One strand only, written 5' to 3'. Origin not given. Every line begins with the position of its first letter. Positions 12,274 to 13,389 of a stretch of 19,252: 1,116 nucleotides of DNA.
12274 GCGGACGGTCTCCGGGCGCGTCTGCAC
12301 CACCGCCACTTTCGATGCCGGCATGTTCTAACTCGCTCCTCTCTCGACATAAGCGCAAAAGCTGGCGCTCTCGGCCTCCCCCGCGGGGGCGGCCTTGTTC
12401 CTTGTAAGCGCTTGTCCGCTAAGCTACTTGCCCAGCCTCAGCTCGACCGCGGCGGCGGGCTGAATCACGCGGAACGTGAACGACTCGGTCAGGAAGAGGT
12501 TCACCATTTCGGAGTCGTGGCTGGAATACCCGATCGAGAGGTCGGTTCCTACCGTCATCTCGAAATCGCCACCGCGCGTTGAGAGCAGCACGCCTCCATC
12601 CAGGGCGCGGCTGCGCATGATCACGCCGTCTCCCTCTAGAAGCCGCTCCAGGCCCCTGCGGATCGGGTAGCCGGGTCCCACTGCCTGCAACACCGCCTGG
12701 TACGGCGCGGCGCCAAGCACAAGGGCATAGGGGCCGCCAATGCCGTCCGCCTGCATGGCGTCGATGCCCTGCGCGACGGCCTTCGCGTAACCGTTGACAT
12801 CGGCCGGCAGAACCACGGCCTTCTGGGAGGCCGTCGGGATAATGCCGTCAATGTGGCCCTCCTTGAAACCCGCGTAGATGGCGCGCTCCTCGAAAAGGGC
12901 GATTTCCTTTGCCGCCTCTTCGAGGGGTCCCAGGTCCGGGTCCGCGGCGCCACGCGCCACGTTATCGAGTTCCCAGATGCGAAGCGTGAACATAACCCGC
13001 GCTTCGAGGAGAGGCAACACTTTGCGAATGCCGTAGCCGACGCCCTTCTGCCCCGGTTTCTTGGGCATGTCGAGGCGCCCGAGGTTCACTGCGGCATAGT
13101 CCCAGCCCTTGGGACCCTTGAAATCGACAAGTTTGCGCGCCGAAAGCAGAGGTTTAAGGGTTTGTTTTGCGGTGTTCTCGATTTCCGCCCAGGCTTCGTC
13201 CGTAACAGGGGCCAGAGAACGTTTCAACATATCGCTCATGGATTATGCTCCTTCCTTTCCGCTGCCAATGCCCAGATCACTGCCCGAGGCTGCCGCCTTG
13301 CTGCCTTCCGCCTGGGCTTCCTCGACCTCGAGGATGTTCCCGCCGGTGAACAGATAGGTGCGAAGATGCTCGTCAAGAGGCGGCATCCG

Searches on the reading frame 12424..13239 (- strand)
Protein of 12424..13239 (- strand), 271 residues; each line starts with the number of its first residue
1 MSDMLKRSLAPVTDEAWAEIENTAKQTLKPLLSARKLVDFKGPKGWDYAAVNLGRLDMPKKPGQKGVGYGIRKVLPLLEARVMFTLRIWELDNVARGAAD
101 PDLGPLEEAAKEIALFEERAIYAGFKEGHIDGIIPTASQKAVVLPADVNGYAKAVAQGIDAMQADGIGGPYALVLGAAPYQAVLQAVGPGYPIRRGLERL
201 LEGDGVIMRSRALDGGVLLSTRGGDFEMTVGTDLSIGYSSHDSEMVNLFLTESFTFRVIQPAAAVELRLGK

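Call 7: search_protein_families(library=pfam, proteins=[window:12424-13239:-], max_evalue=0.01)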
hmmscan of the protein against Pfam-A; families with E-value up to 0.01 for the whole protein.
window:12424-13239:- (271 aa): 1 family
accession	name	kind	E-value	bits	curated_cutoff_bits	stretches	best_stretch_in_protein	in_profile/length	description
PF04454.18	Linocin_M18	-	2.3e-81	273.2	24.3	1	3-255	2-253/253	Encapsulating protein for peroxidase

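Call 8: search_protein_families(library=ncbifam, proteins=[window:12424-13239:-], max_evalue=0.01)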
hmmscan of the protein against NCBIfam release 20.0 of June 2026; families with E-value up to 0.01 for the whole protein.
window:12424-13239:- (271 aa): 1 family
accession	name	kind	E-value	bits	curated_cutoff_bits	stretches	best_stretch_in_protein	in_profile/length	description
NF041155.2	encap_f1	equivalog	2.9e-85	285.8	100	1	5-267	1-261/261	family 1 encapsulin nanocompartment shell protein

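Call 25: find_related_loci(query=window:12424-13239:-, collection=metagenome_contigs, flank=6000)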
Query window:12424-13239:- (271 aa) in metagenome_contigs; peptide patterns used: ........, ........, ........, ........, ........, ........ (x = any residue, [..] = any of these).
225 stretches matched a pattern; 28 encode a relative of the query (tblastn E <= 1e-3); 28 distinct loci.
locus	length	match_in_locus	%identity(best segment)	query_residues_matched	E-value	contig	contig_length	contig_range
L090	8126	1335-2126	49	1-267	6e-79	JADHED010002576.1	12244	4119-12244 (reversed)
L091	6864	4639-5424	46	3-267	2e-68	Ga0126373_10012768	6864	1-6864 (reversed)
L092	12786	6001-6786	46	3-267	7e-68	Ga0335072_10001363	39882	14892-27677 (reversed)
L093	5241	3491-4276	46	3-267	1e-67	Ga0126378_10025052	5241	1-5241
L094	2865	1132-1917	45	3-267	4e-67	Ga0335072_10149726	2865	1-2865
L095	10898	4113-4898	46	3-267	1e-66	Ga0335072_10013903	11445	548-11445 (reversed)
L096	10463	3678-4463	45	3-267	8e-67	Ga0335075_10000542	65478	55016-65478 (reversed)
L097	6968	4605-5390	45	3-267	2e-66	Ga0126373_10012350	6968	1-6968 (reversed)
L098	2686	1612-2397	45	3-267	4e-67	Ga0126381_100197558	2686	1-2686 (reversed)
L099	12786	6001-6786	46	3-267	7e-66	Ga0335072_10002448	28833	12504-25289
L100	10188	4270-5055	46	3-267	9e-66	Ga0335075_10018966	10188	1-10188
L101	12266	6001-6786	45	3-267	1e-65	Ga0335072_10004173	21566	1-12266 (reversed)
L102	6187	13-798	45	3-267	5e-65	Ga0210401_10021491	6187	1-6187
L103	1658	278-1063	45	3-267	1e-67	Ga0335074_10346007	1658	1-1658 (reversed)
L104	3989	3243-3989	46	3-254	6e-64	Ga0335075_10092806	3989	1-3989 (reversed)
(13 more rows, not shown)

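Call 28: find_homologous_proteins(query=window:12424-13239:-)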
Query window:12424-13239:- (271 aa): 2473 proteins with E <= 0.001 among 6457 candidates; the best 120 are listed.
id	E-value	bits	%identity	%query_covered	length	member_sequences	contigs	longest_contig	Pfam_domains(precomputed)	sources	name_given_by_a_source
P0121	2.7e-173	592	100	100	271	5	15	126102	PF04454.19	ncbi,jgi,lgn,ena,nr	ncbi:MAG TPA: family 1 encapsulin nanocompartment shell protein [Candidatus Hydrogenedentes bacteriu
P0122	2.1e-134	465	77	100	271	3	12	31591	PF04454.19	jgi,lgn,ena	jgi:uncharacterized linocin/CFP29 family protein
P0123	2.2e-133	462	76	100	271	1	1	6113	PF04454.19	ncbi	ncbi:MAG: family 1 encapsulin nanocompartment shell protein [Candidatus Hydrogenedentota bacterium]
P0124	5.3e-130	451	75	100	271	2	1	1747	PF04454.19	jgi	jgi:uncharacterized linocin/CFP29 family protein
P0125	9.9e-128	443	74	100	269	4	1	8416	PF04454.19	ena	-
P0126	5.7e-127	441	74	100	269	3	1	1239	PF04454.19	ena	-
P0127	3.2e-124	432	72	100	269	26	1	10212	PF04454.19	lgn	-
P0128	2.6e-93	330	59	99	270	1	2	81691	PF04454.19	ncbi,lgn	-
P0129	1.3e-92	328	57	99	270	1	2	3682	PF04454.19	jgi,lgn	-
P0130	1.7e-92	328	58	99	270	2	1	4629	PF04454.19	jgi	jgi:uncharacterized linocin/CFP29 family protein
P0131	4.2e-92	326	57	100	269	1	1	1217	PF04454.19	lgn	-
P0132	3.5e-90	320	58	99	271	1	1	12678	PF04454.19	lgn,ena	-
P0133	4.1e-90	320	57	100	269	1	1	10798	PF04454.19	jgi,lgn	jgi:uncharacterized linocin/CFP29 family protein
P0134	1.5e-89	318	56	99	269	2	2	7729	PF04454.19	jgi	jgi:uncharacterized linocin/CFP29 family protein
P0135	5.7e-89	316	57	99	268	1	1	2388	PF04454.19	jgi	jgi:uncharacterized linocin/CFP29 family protein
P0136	6.9e-89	316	53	99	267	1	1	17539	PF04454.19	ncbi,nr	ncbi:MAG: bacteriocin family protein [Phycisphaerales bacterium]|nr:bacteriocin family protein [Phyc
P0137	1.3e-88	315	58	100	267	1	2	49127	PF04454.19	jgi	jgi:uncharacterized linocin/CFP29 family protein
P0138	1.5e-88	315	54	99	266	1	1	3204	PF04454.19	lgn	-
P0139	2.5e-88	314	55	99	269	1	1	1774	PF04454.19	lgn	-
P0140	2.6e-88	314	58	99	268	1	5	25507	PF04454.19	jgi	jgi:uncharacterized linocin/CFP29 family protein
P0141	2.7e-88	314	56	99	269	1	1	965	PF04454.19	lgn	-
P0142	2.9e-88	314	55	99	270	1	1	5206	PF04454.19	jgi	-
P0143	2.9e-88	314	56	99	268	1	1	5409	PF04454.19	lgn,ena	-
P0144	3.1e-88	314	57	99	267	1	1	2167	PF04454.19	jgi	jgi:uncharacterized linocin/CFP29 family protein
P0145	5.3e-88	313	55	99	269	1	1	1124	PF04454.19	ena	-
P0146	7.6e-88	312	55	100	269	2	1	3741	PF04454.19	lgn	-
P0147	9.4e-88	312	56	99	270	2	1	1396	PF04454.19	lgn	-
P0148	1.7e-87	311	55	99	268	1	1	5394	PF04454.19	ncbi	-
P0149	2.7e-87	311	56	99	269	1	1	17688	PF04454.19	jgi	-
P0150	3.3e-87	310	57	99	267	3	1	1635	PF04454.19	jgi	-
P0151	4.3e-87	310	54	100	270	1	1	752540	PF04454.19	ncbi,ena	-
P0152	7.0e-87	309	53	99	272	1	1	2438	PF04454.19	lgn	-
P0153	8.1e-87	309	56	97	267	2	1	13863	PF04454.19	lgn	-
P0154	1.0e-86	309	55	100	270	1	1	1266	PF04454.19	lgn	-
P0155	1.2e-86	309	54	99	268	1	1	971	PF04454.19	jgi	jgi:uncharacterized linocin/CFP29 family protein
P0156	1.2e-86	308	54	99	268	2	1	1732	PF04454.19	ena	-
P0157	1.4e-86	308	55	99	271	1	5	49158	PF04454.19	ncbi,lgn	-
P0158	1.5e-86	308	56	99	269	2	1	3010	PF04454.19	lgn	-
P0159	1.7e-86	308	55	99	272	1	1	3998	PF04454.19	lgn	-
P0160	6.1e-86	306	57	99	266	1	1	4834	PF04454.19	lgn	-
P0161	6.7e-86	306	54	99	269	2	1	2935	PF04454.19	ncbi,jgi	-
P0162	6.7e-86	306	55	100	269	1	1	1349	PF04454.19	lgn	-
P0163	7.8e-86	306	53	99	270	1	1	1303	PF04454.19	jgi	jgi:uncharacterized linocin/CFP29 family protein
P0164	8.9e-86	306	52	99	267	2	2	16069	PF04454.19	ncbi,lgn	-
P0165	9.9e-86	305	53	99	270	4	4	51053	PF04454.19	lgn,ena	-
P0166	2.6e-85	304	54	100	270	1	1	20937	PF04454.19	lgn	-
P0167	2.8e-85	304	53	100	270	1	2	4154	PF04454.19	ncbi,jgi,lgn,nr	ncbi:bacteriocin family protein [bacterium]|nr:bacteriocin family protein [bacterium]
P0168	2.9e-85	304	56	99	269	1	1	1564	PF04454.19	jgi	jgi:uncharacterized linocin/CFP29 family protein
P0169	2.9e-85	304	56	99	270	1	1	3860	PF04454.19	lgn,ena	-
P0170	3.1e-85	304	55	100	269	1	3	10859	PF04454.19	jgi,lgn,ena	-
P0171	3.3e-85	304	54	100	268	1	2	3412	PF04454.19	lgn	-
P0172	4.6e-85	303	54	99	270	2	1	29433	PF04454.19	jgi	jgi:uncharacterized linocin/CFP29 family protein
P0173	7.1e-85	303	55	99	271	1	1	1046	PF04454.19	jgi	-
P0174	7.5e-85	303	54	100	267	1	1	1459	PF04454.19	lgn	-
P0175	8.0e-85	302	54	99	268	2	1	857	PF04454.19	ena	-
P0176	1.1e-84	302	56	99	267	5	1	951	PF04454.19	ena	-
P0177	1.2e-84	302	54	99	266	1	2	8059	PF04454.19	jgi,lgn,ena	-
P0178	1.3e-84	302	58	99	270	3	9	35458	PF04454.19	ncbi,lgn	-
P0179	2.1e-84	301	54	99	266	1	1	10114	PF04454.19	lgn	-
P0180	2.1e-84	301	54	99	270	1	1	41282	PF04454.19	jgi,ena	-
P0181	3.5e-84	300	56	99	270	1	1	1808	PF04454.19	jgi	-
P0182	5.0e-84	300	55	98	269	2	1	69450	PF04454.19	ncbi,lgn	-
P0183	6.6e-84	299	55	99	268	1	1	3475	PF04454.19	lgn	-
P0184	6.7e-84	299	56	99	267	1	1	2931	PF04454.19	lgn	-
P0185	7.1e-84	299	54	99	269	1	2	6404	PF04454.19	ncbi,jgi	jgi:uncharacterized linocin/CFP29 family protein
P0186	8.5e-84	299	56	99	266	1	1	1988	PF04454.19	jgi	jgi:uncharacterized linocin/CFP29 family protein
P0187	1.1e-83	299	53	99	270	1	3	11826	PF04454.19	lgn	-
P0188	1.7e-83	298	55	99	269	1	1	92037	PF04454.19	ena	-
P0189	1.7e-83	298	57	99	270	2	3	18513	PF04454.19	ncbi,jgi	jgi:uncharacterized linocin/CFP29 family protein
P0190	1.8e-83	298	55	99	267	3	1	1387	PF04454.19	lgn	-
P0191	1.8e-83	298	52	100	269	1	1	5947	PF04454.19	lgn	-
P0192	2.1e-83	298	54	99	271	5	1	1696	PF04454.19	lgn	-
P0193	2.4e-83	298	56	98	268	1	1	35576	PF04454.19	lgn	-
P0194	2.4e-83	298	54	99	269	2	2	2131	PF04454.19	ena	-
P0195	2.5e-83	298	53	100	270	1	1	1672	PF04454.19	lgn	-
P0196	2.9e-83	297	54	99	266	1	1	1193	PF04454.19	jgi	-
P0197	3.3e-83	297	56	99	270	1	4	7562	PF04454.19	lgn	-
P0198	3.5e-83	297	56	99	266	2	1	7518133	PF04454.19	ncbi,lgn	-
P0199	3.7e-83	297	54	99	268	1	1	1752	PF04454.19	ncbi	-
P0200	4.4e-83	297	56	99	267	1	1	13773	PF04454.19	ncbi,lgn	-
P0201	4.8e-83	297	55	99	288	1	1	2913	PF04454.19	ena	-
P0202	5.2e-83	297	55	96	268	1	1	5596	PF04454.19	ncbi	-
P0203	5.3e-83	296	56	99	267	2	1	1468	PF04454.19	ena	-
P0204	5.9e-83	296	54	98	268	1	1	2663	PF04454.19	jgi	jgi:uncharacterized linocin/CFP29 family protein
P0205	6.4e-83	296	54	100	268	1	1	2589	PF04454.19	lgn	-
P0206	7.1e-83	296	52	99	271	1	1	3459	PF04454.19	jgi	jgi:uncharacterized linocin/CFP29 family protein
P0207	8.8e-83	296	54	99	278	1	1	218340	PF04454.19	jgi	-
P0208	1.1e-82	295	55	99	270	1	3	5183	PF04454.19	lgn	-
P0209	1.2e-82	295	49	100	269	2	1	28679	PF04454.19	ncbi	-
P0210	1.5e-82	295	54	99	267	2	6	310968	PF04454.19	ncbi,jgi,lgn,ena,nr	ncbi:MAG TPA: family 1 encapsulin nanocompartment shell protein [Phycisphaerae bacterium]|nr:family 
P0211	1.6e-82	295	52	99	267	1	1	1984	PF04454.19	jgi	jgi:uncharacterized linocin/CFP29 family protein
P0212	1.9e-82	295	54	99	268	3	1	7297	PF04454.19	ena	-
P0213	2.0e-82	295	54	99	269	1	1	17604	PF04454.19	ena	-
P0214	2.2e-82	294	52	99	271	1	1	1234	PF04454.19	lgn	-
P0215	2.3e-82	294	56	99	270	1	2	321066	PF04454.19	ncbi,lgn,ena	-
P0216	2.5e-82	294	56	99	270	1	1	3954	PF04454.19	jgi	jgi:uncharacterized linocin/CFP29 family protein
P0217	2.6e-82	294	54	99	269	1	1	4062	PF04454.19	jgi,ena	-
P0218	3.0e-82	294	54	99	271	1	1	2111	PF04454.19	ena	-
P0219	3.2e-82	294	54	99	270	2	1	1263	PF04454.19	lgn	-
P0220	3.5e-82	294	52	99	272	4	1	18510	PF04454.19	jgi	jgi:uncharacterized linocin/CFP29 family protein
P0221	3.6e-82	294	53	99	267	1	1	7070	PF04454.19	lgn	-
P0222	4.4e-82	293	54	99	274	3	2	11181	PF04454.19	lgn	-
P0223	4.5e-82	293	52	99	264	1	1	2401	PF04454.19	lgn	-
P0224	4.5e-82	293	51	98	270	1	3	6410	PF04454.19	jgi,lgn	jgi:uncharacterized linocin/CFP29 family protein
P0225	4.6e-82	293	54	99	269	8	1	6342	PF04454.19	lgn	-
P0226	4.9e-82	293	53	100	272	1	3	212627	PF04454.19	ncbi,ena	-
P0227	5.3e-82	293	54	99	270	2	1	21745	PF04454.19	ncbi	-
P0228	7.1e-82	293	54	99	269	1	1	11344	PF04454.19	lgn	-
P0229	9.9e-82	292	54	99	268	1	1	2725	PF04454.19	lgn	-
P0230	1.5e-81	292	53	98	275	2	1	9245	PF04454.19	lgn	-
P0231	1.6e-81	292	54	99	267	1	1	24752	PF04454.19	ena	-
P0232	2.3e-81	291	55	98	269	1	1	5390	PF04454.19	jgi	jgi:uncharacterized linocin/CFP29 family protein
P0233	2.8e-81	291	53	99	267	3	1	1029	PF04454.19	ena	-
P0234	2.8e-81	291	53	96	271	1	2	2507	PF04454.19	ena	-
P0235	2.9e-81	291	51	99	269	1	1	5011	PF04454.19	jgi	jgi:uncharacterized linocin/CFP29 family protein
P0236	3.1e-81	291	53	100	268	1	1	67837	PF04454.19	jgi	jgi:uncharacterized linocin/CFP29 family protein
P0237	3.1e-81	291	51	100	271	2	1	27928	PF04454.19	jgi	-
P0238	3.2e-81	291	50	99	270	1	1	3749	PF04454.19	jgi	jgi:uncharacterized linocin/CFP29 family protein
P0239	3.5e-81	291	54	99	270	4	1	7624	PF04454.19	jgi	-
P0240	3.5e-81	291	54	99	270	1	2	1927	PF04454.19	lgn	-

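Call 29: find_encoding_contigs(protein=P0122, flank=6000, max_places=4)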
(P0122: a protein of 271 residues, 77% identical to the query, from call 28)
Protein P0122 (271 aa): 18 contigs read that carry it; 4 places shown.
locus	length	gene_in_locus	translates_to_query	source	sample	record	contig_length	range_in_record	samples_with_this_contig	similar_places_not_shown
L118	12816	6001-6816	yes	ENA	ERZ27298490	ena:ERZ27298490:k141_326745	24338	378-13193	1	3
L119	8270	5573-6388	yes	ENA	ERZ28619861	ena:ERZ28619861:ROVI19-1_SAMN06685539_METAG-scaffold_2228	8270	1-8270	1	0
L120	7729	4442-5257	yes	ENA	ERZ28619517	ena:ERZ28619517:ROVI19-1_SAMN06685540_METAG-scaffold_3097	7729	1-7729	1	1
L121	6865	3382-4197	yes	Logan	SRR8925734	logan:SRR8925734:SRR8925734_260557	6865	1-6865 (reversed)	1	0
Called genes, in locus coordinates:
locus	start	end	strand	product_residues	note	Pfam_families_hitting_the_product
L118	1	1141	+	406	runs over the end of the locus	PF00365:PFK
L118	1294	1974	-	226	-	PF12850:Metallophos_2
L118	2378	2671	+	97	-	PF00216:Bac_DNA_binding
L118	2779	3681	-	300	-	PF00348:polyprenyl_synt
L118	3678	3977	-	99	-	PF02609:Exonuc_VII_S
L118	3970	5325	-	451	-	PF13742:tRNA_anti_2, PF01336:tRNA_anti-codon, PF02601:Exonuc_VII_L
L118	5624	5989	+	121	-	PF22277:EncFtn-like, PF02915:Rubrerythrin (weak)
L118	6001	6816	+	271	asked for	PF04454:Linocin_M18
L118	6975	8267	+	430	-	PF04015:DUF362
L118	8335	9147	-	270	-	-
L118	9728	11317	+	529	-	PF18998:Flg_new_2, PF10142:PhoPQ_related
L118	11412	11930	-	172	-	-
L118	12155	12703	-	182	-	-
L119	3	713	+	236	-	?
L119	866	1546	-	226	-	PF12850:Metallophos_2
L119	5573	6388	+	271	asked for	PF04454:Linocin_M18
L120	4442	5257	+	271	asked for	PF04454:Linocin_M18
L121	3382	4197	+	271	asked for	PF04454:Linocin_M18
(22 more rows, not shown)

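Call 30: find_encoding_contigs(protein=P0125, flank=6000, max_places=2)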
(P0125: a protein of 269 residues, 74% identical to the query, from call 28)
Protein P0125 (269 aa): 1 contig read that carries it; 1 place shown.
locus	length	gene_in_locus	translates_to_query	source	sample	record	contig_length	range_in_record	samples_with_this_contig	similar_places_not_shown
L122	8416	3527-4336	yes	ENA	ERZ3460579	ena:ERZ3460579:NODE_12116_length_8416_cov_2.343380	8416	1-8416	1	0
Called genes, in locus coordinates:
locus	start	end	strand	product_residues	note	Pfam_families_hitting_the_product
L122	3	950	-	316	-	?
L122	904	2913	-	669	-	PF00873:ACR_tran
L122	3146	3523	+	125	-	PF22277:EncFtn-like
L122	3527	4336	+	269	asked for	PF04454:Linocin_M18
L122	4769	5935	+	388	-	PF04015:DUF362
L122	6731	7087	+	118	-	PF18998:Flg_new_2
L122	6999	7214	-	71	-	-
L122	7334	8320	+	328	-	PF10142:PhoPQ_related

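Call 31: find_encoding_contigs(protein=P0127, flank=6000, max_places=2)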
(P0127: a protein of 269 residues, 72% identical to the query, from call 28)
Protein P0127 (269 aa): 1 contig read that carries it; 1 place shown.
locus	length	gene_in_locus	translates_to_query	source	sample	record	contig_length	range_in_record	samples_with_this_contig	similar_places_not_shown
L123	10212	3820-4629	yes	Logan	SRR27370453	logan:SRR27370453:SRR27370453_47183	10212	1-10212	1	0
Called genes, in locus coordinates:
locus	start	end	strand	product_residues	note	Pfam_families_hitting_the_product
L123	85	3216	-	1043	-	PF00873:ACR_tran, PF03176:MMPL (faint), PF02355:SecD_SecF_C (weak)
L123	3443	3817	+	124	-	PF22277:EncFtn-like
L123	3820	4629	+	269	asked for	PF04454:Linocin_M18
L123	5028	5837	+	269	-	PF02535:Zip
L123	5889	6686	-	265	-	PF01261:AP_endonuc_2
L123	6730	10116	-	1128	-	PF13570:Beta-prop_ACSF4, PF25292:Beta-prop_CGLA (weak), PF01839:FG-GAP (faint), PF13360:PQQ_2 (weak), PF13517:FG-GAP_3 (weak)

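Call 32: find_encoding_contigs(protein=P0128, flank=6000, max_places=2)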
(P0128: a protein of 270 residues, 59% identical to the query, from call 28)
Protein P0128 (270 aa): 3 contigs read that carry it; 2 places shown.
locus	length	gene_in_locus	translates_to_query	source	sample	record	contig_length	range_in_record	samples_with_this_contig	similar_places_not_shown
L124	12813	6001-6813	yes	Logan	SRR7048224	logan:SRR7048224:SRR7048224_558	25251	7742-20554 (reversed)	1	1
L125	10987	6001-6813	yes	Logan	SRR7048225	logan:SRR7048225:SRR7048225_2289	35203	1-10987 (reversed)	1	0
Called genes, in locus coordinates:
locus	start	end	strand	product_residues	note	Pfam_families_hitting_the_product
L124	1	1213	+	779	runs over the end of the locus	PF09586:YfhO (faint)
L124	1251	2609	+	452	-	-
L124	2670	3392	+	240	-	PF00581:Rhodanese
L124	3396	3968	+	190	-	PF07291:MauE, PF07681:DoxX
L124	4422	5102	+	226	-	PF01641:SelR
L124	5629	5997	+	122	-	PF22277:EncFtn-like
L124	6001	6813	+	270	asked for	PF04454:Linocin_M18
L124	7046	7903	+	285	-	-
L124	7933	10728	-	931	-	PF12704:MacB_PCD, PF02687:FtsX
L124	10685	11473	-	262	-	PF00005:ABC_tran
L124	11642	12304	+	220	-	PF00702:Hydrolase, PF12710:HAD (weak), PF13419:HAD_2, PF13242:Hydrolase_like (weak)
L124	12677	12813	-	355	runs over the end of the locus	PF00226:DnaJ, PF01556:DnaJ_C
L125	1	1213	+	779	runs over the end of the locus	PF09586:YfhO (faint)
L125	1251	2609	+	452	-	-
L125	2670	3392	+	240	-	PF00581:Rhodanese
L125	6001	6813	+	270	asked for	PF04454:Linocin_M18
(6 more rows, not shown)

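Call 71: find_encoding_contigs(protein=P0137, flank=6000, max_places=2)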
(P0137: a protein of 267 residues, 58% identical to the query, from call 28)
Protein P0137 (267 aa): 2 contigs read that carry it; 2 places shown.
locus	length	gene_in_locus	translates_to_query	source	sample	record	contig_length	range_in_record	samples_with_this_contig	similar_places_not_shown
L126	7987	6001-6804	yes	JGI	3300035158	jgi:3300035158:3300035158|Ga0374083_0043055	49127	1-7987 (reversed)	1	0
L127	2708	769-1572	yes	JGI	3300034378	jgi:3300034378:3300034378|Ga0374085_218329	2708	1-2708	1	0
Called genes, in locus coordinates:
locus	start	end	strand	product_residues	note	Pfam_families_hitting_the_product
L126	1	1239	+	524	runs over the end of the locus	PF01384:PHO4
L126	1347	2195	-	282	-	-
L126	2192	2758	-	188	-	PF04542:Sigma70_r2, PF08281:Sigma70_r4_2, PF04545:Sigma70_r4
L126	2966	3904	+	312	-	PF05448:AXE1, PF00561:Abhydrolase_1, PF12146:Hydrolase_4, PF12697:Abhydrolase_6, PF00326:Peptidase_S9 (faint)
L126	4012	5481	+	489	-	PF13432:TPR_16 (weak), PF14559:TPR_19 (weak), PF13650:Asp_protease_2, PF13975:gag-asp_proteas (weak)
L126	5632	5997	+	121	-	PF22277:EncFtn-like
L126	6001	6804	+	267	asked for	PF04454:Linocin_M18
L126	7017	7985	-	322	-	?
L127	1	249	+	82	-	?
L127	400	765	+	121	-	PF22277:EncFtn-like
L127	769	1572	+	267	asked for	PF04454:Linocin_M18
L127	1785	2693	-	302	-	-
